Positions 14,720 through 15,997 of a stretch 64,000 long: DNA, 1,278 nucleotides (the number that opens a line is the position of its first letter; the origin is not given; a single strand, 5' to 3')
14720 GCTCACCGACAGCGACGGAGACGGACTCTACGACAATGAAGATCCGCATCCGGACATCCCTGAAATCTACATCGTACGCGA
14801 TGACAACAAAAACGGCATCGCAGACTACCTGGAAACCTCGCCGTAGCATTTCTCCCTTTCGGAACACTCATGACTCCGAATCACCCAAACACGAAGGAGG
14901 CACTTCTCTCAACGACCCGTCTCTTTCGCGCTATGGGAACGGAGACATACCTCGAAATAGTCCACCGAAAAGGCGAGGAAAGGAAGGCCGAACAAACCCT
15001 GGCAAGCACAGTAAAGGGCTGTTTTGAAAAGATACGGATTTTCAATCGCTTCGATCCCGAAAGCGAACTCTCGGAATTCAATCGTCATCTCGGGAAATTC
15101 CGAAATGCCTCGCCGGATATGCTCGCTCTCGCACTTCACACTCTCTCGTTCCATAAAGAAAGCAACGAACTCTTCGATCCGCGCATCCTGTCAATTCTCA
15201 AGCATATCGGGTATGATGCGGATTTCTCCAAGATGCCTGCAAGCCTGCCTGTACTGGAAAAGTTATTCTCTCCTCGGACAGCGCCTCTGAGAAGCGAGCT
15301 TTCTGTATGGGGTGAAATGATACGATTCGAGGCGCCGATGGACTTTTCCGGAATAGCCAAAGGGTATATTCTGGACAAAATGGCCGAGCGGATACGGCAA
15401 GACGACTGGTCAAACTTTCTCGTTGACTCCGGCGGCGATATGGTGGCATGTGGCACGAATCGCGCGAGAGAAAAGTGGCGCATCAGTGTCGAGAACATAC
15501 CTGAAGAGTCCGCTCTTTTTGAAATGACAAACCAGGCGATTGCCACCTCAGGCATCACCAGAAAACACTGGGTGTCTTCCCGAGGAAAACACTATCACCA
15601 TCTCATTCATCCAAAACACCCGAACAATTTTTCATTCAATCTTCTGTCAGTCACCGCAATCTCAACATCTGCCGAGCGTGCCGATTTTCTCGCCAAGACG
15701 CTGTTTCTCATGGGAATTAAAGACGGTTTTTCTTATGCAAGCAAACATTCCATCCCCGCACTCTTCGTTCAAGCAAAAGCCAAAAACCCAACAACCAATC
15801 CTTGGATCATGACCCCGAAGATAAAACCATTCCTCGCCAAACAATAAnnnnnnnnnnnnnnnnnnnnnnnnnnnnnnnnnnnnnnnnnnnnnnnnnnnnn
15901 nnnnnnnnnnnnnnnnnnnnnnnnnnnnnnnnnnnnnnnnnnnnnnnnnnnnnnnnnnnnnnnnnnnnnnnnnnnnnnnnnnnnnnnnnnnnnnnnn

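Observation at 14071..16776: Extracytoplasmic redox module: ApbE flavin transferase plus MsrQ-like di-heme membrane protein bearing secreted Ca-binding (TSP3-like) repeats, preceded by two small secreted or anchored acidic proteins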

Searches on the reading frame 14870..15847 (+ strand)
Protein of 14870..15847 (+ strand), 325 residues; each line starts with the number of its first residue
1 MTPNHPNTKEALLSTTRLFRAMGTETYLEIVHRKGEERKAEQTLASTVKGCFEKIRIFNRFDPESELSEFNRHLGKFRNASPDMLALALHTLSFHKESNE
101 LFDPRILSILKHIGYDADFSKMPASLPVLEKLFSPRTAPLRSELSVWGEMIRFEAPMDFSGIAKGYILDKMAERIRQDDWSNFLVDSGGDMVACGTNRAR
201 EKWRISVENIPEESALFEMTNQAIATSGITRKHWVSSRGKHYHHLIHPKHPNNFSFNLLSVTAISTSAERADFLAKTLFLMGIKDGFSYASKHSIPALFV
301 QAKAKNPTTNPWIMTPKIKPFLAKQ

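Call 3: search_protein_families(library=pfam, proteins=[window:14870-15847:+], max_evalue=0.1)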
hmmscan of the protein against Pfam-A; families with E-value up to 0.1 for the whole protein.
window:14870-15847:+ (325 aa): 1 family
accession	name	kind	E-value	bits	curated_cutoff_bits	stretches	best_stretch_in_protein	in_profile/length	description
PF02424.20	ApbE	-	9.9e-48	163.4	25.6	1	22-299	1-266/266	ApbE family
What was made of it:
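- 14870..15847 (+): ApbE-family FAD:protein FMN transferase with no signal peptide. Catalytic His244 is at nt 15599-15601. Lys276 (nt 15695-15697) replaces the metal-site-1 Thr. PF02424, E 9.9e-48 (call 3).
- Checked: ApbE: 14870-15847, 325 aa; Pfam PF02424, E 9.9e-48, 163 bits against a cut-off of 25.6 (call 3).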

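Call 4: search_protein_families(library=ncbifam, proteins=[window:14870-15847:+], max_evalue=0.1)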
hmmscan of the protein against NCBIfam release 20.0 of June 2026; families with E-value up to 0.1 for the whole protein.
window:14870-15847:+ (325 aa): 1 family
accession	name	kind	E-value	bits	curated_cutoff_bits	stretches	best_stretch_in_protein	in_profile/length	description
NF007774.0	PRK10461.1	equivalog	8.2e-18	64.4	498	1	157-324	181-348/351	FAD:protein FMN transferase ApbE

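Call 18: search_solved_structures(query=window:14870-15847:+, show_alignments=2, max_evalue=0.00001)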
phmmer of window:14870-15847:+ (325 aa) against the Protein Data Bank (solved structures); distinct sequences matched with E-value up to 0.00001: 13.
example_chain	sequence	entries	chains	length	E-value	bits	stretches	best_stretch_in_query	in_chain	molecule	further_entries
6nxi_A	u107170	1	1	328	1.2e-20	77.4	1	23-324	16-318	FAD:protein FMN transferase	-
7esa_A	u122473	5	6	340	4.8e-20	75.4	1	21-305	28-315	FAD:protein FMN transferase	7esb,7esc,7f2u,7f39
6nxj_A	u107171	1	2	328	3.1e-19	72.8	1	23-324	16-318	FAD:protein FMN transferase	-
5mgy_H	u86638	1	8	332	5.6e-18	68.7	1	39-305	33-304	FAD:protein FMN transferase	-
1vrm_A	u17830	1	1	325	4.5e-14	55.8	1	21-285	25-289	hypothetical protein TM1553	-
3pnd_A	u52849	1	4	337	2.4e-13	53.4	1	157-323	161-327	Thiamine biosynthesis lipoprotein ApbE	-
4xgw_A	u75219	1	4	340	3.6e-13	52.9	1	157-323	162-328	FAD:protein FMN transferase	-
2o18_A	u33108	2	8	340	1.3e-12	51.1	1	157-323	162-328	Thiamine biosynthesis lipoprotein apbE | FAD:protein FMN transferase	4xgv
4xgx_A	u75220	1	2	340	1.3e-12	51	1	157-323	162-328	FAD:protein FMN transferase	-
4xdt_A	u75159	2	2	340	3.4e-09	39.8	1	57-299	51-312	FAD:protein FMN transferase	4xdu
4ifu_A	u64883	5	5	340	5.9e-09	39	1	64-299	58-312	FAD:protein FMN transferase | Thiamine biosynthesis lipoprotein ApbE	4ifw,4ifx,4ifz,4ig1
7mgt_A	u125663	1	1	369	7.4e-09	38.7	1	64-299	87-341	FAD:protein FMN transferase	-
4xdr_A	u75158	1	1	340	6.1e-08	35.7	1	64-299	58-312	FAD:protein FMN transferase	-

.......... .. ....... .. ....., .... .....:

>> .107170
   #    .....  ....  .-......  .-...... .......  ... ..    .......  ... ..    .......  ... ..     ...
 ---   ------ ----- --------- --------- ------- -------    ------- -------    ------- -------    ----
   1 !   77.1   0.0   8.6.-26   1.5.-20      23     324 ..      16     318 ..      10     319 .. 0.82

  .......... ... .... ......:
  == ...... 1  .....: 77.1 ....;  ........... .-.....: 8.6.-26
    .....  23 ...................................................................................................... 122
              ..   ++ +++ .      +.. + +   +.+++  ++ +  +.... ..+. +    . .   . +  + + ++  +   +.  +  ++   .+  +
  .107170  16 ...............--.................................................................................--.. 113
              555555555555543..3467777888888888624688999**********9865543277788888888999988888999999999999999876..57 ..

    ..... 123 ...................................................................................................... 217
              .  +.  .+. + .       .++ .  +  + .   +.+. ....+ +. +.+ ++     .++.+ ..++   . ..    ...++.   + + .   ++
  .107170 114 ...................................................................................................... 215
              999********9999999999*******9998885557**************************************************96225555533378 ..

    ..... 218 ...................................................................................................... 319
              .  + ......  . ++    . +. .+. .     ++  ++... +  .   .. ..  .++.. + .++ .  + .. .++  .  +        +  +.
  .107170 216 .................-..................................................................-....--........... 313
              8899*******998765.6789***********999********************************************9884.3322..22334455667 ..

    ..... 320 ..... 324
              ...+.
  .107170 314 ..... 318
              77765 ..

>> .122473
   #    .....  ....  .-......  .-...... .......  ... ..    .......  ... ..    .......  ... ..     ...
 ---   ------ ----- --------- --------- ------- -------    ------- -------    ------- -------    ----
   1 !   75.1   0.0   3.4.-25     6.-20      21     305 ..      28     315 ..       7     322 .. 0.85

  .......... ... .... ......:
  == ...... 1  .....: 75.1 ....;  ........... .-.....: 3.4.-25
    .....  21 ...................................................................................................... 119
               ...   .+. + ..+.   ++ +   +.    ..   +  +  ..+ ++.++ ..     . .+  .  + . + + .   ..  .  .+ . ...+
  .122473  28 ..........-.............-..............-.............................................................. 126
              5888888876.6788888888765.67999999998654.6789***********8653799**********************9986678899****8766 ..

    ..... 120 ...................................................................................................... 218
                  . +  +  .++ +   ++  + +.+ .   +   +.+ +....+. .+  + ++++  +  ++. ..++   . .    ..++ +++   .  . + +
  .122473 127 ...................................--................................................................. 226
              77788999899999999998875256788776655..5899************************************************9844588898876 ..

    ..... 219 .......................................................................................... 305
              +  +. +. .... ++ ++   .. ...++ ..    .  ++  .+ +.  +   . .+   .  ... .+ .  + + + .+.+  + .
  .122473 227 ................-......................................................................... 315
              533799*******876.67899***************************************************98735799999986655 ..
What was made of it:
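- On ApbE / Ftp FAD:protein FMN transferase (PF02424): Best PDB hit is V. cholerae ApbE 6nxi, E 1.2e-20 (call 18).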

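Call 25: find_homologous_proteins(query=window:14870-15847:+, max_evalue=1e-10)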
Query window:14870-15847:+ (325 aa): 382 proteins with E <= 1e-10 among 1661 candidates; the best 120 are listed.
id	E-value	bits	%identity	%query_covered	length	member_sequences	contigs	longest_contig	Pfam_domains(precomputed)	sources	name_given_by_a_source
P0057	1.2e-214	729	99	100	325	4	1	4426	PF02424.21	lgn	-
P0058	1.3e-162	559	75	100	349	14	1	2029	PF02424.21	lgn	-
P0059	1.7e-157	542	72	100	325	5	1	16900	PF02424.21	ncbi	-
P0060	8.0e-153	526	71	100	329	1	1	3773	PF02424.21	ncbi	-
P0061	3.6e-150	518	72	100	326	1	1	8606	PF02424.21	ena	-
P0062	5.1e-146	504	67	100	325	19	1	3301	PF02424.21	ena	-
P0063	1.3e-137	477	68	94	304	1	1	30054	PF02424.21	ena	-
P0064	1.0e-133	464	65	98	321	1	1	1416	PF02424.21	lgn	-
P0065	2.6e-122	426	60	99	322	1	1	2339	PF02424.21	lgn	-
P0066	4.9e-121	422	62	97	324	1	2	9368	PF02424.21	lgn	-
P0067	2.3e-120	420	59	96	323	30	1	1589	PF02424.21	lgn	-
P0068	9.5e-119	415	62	90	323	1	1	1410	PF02424.21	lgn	-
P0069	9.3e-117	408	60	95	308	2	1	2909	PF02424.21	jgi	-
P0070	1.2e-116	408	63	93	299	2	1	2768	PF02424.21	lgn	-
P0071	9.5e-115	401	57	96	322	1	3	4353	PF02424.21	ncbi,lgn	-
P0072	1.3e-114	401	58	96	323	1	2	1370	PF02424.21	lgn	-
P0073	1.7e-114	401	63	87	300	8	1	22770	PF02424.21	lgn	-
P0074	1.2e-112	395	59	93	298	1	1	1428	PF02424.21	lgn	-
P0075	1.2e-111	391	59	93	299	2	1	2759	PF02424.21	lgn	-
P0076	1.0e-108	382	58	94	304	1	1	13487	PF02424.21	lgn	-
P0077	3.5e-102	360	52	96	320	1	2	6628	PF02424.21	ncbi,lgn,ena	-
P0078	6.4e-99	349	54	90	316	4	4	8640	PF02424.21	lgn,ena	-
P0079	1.2e-75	273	48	94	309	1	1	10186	PF02424.21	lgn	-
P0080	4.5e-74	268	43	94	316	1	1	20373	PF02424.21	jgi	jgi:thiamine biosynthesis lipoprotein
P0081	1.2e-73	266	45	89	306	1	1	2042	PF02424.21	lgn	-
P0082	1.5e-73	266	45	94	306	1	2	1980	PF02424.21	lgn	-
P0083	2.3e-73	265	45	90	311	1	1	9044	PF02424.21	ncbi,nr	ncbi:MAG TPA: FAD:protein FMN transferase [Candidatus Bathyarchaeia archaeon]|nr:FAD:protein FMN tra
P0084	4.0e-73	265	46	88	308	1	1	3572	PF02424.21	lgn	-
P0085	5.9e-73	264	56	68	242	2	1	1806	PF02424.21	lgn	-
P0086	1.1e-71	260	44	94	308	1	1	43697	PF02424.21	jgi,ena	-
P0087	2.0e-71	259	44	88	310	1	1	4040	PF02424.21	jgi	jgi:FAD:protein FMN transferase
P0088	2.8e-71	259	45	88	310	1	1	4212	PF02424.21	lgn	-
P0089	3.9e-71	258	48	87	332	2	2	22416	PF02424.21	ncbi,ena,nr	ncbi:MAG: thiamine biosynthesis lipoprotein [Parcubacteria group bacterium Athens0714_25]|nr:MAG: th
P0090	5.1e-71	258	44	88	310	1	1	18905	PF02424.21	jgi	jgi:FAD:protein FMN transferase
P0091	5.1e-71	258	46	88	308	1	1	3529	PF02424.21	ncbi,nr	ncbi:MAG: FAD:protein FMN transferase [Candidatus Moranbacteria bacterium]|nr:FAD:protein FMN transf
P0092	1.0e-70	257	44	92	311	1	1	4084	PF02424.21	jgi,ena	-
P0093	1.1e-70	257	45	97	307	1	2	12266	PF02424.21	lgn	-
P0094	1.8e-70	256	43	93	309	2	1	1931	PF02424.21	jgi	jgi:thiamine biosynthesis lipoprotein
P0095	3.6e-70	255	47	87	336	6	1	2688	PF02424.21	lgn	-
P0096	7.6e-70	254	45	87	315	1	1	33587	PF02424.21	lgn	-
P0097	1.1e-69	253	45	88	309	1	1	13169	PF02424.21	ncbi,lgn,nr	ncbi:MAG: FAD:protein FMN transferase [Candidatus Moranbacteria bacterium]|nr:FAD:protein FMN transf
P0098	1.6e-69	253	44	95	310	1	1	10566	PF02424.21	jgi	-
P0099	1.8e-69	253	43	88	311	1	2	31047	PF02424.21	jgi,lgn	-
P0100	1.8e-69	253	44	94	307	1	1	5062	PF02424.21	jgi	jgi:FAD:protein FMN transferase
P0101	2.1e-69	252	43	94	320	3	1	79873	PF02424.21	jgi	jgi:thiamine biosynthesis lipoprotein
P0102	2.1e-69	252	41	94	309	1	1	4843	PF02424.21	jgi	jgi:FAD:protein FMN transferase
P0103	4.0e-69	252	44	88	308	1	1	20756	PF02424.21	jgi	jgi:FAD:protein FMN transferase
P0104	4.6e-69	251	46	89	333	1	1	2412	PF02424.21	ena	-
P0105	5.0e-69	251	47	88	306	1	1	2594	PF02424.21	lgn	-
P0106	5.2e-69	251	43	94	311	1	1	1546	PF02424.21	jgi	jgi:thiamine biosynthesis lipoprotein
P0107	5.4e-69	251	44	90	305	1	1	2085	PF02424.21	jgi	-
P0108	5.5e-69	251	44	88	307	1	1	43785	PF02424.21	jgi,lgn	-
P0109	7.0e-69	251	42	94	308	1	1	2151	PF02424.21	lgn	-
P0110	7.3e-69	251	42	93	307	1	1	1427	PF02424.21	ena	-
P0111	8.8e-69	250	45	88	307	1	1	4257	PF02424.21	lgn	-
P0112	9.1e-69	250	45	88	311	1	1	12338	PF02424.21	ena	-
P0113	1.1e-68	250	43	94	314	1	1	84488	PF02424.21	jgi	jgi:FAD:protein FMN transferase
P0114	2.3e-68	249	44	88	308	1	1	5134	PF02424.21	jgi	jgi:FAD:protein FMN transferase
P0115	2.9e-68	249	42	94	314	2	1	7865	PF02424.21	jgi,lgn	-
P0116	4.1e-68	248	41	94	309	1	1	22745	PF02424.21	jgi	jgi:FAD:protein FMN transferase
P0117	6.6e-68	248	43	89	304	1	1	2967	PF02424.21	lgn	-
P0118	8.1e-68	247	42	91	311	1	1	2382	PF02424.21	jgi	jgi:thiamine biosynthesis lipoprotein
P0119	8.9e-68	247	46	87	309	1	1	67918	PF02424.21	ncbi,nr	ncbi:MAG: hypothetical protein A3J76_05150 [Candidatus Moranbacteria bacterium RBG_13_45_13]|nr:MAG:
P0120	9.3e-68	247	44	92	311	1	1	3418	PF02424.21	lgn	-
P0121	9.6e-68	247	44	90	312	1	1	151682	PF02424.21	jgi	jgi:thiamine biosynthesis lipoprotein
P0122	1.4e-67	246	45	87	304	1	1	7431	PF02424.21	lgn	-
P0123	1.6e-67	246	43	91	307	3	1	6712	PF02424.21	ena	-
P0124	1.7e-67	246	45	88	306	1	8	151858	PF02424.21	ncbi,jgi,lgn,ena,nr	ncbi:MAG: ApbE family lipoprotein [Candidatus Moranbacteria bacterium GW2011_GWF2_36_839]|nr:MAG: Ap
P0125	1.7e-67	246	43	94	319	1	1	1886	PF02424.21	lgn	-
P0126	1.8e-67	246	42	89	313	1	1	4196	PF02424.21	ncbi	-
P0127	2.3e-67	246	46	88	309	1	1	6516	PF02424.21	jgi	-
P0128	2.3e-67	246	43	88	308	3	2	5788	PF02424.21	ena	-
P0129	2.3e-67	246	41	88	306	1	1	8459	PF02424.21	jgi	jgi:FAD:protein FMN transferase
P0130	2.5e-67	246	43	94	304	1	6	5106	PF02424.21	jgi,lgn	-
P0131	2.6e-67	246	45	87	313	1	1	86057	PF02424.21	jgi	jgi:FAD:protein FMN transferase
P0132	2.8e-67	245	44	88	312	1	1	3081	PF02424.21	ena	-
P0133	2.9e-67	245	41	94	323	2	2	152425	PF02424.21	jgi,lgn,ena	-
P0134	3.6e-67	245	43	94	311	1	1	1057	PF02424.21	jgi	jgi:FAD:protein FMN transferase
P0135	5.2e-67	245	43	88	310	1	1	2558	PF02424.21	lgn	-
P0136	8.1e-67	244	41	95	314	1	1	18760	PF02424.21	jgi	jgi:FAD:protein FMN transferase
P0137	1.8e-66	243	43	88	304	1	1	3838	PF02424.21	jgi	jgi:thiamine biosynthesis lipoprotein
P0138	4.2e-66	242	44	88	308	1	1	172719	PF02424.21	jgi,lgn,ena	-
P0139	4.6e-66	241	42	91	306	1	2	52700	PF02424.21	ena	-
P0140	6.6e-66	241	43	87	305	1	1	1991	PF02424.21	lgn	-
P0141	1.0e-65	240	44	88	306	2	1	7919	PF02424.21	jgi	-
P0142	1.5e-65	240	41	94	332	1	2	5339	PF02424.21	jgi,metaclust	metaclust:\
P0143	1.6e-65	240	43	96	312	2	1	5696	PF02424.21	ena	-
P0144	2.0e-65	239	44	87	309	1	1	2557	PF02424.21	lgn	-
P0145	2.3e-65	239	43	88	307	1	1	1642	PF02424.21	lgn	-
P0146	2.9e-65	239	42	91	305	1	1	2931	PF02424.21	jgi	jgi:FAD:protein FMN transferase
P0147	3.7e-65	238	43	89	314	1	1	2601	PF02424.21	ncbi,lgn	-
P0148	4.3e-65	238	44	87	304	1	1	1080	PF02424.21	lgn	-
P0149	4.8e-65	238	43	98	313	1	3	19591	PF02424.21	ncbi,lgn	-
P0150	5.7e-65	238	41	93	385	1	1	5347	PF02424.21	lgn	-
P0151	9.4e-65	237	44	88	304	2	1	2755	PF02424.21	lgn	-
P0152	1.0e-64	237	44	94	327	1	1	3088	PF02424.21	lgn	-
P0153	1.1e-64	237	41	91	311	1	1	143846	PF02424.21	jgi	jgi:FAD:protein FMN transferase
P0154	1.1e-64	237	42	88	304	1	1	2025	PF02424.21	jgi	-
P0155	1.2e-64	237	42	94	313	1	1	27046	PF02424.21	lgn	-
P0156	1.5e-64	237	45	87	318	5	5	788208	PF02424.21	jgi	-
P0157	1.8e-64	236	42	88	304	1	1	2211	PF02424.21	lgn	-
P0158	1.8e-64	236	41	91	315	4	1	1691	PF02424.21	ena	-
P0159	2.6e-64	236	42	92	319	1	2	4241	PF02424.21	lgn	-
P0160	2.7e-64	236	42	88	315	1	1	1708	PF02424.21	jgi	jgi:FAD:protein FMN transferase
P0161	2.8e-64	236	39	95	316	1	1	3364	PF02424.21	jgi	-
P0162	3.3e-64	235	43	86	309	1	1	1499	PF02424.21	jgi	jgi:thiamine biosynthesis lipoprotein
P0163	3.4e-64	235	42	88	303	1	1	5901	PF02424.21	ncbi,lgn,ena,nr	ncbi:MAG TPA: hypothetical protein DIC35_01285 [Candidatus Moranbacteria bacterium]|nr:hypothetical 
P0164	4.3e-64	235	40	95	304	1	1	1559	PF02424.21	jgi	jgi:thiamine biosynthesis lipoprotein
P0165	4.6e-64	235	43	88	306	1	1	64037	PF02424.21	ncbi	ncbi:MAG: FAD:protein FMN transferase [Candidatus Moraniibacteriota bacterium]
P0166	5.5e-64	235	41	91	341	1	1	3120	PF02424.21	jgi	jgi:thiamine biosynthesis lipoprotein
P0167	9.0e-64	234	42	88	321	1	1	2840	PF02424.21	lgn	-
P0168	1.1e-63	234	41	88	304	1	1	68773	PF02424.21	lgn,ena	-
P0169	1.1e-63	234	41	88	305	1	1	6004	PF02424.21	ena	-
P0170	1.3e-63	233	42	90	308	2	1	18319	PF02424.21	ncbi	ncbi:MAG: FAD:protein FMN transferase [Candidatus Moraniibacteriota bacterium]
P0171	1.4e-63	233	42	94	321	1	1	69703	PF02424.21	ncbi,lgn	-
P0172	1.8e-63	233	41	94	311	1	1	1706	PF02424.21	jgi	jgi:thiamine biosynthesis lipoprotein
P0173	1.9e-63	233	41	87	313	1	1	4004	PF02424.21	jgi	jgi:FAD:protein FMN transferase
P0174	2.2e-63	233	39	94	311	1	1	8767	PF02424.21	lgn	-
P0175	2.3e-63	233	39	94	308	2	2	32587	PF02424.21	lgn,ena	-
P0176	2.6e-63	232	44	87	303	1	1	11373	PF02424.21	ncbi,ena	-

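Call 36: find_related_loci(query=A5, collection=metagenome_contigs, flank=7000)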
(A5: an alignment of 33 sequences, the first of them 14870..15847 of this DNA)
Query A5 (325 aa) in metagenome_contigs; peptide patterns used: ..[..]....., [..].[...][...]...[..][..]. (x = any residue, [..] = any of these).
600 stretches matched a pattern (row limit reached: there are more); 313 encode a relative of the query (tblastn E <= 1e-3); the best 80 are kept; 80 distinct loci.
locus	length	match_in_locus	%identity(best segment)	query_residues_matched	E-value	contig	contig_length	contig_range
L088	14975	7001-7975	75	1-325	4e-170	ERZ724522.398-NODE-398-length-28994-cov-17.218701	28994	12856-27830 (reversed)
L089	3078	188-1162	70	1-325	2e-167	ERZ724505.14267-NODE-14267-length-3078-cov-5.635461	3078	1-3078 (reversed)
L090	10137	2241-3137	61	13-311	5e-127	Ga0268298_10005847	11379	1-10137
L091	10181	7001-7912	61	1-303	2e-125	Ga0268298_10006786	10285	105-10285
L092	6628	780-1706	52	13-325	4e-109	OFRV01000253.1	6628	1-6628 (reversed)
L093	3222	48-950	44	19-316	1e-78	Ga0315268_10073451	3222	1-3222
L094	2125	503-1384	46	14-304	3e-80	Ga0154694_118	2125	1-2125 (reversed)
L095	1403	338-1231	43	19-313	2e-82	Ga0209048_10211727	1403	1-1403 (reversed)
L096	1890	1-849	45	22-304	9e-80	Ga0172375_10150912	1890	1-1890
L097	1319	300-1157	44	19-304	1e-81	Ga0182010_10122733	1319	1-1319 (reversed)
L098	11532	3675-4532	44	19-304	2e-76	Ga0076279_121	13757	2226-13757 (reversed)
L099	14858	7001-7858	44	19-304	2e-76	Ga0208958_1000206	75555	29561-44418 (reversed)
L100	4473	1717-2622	42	19-317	3e-76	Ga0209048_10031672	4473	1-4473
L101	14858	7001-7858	44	19-304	2e-76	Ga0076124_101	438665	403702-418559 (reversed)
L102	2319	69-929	43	19-304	5e-78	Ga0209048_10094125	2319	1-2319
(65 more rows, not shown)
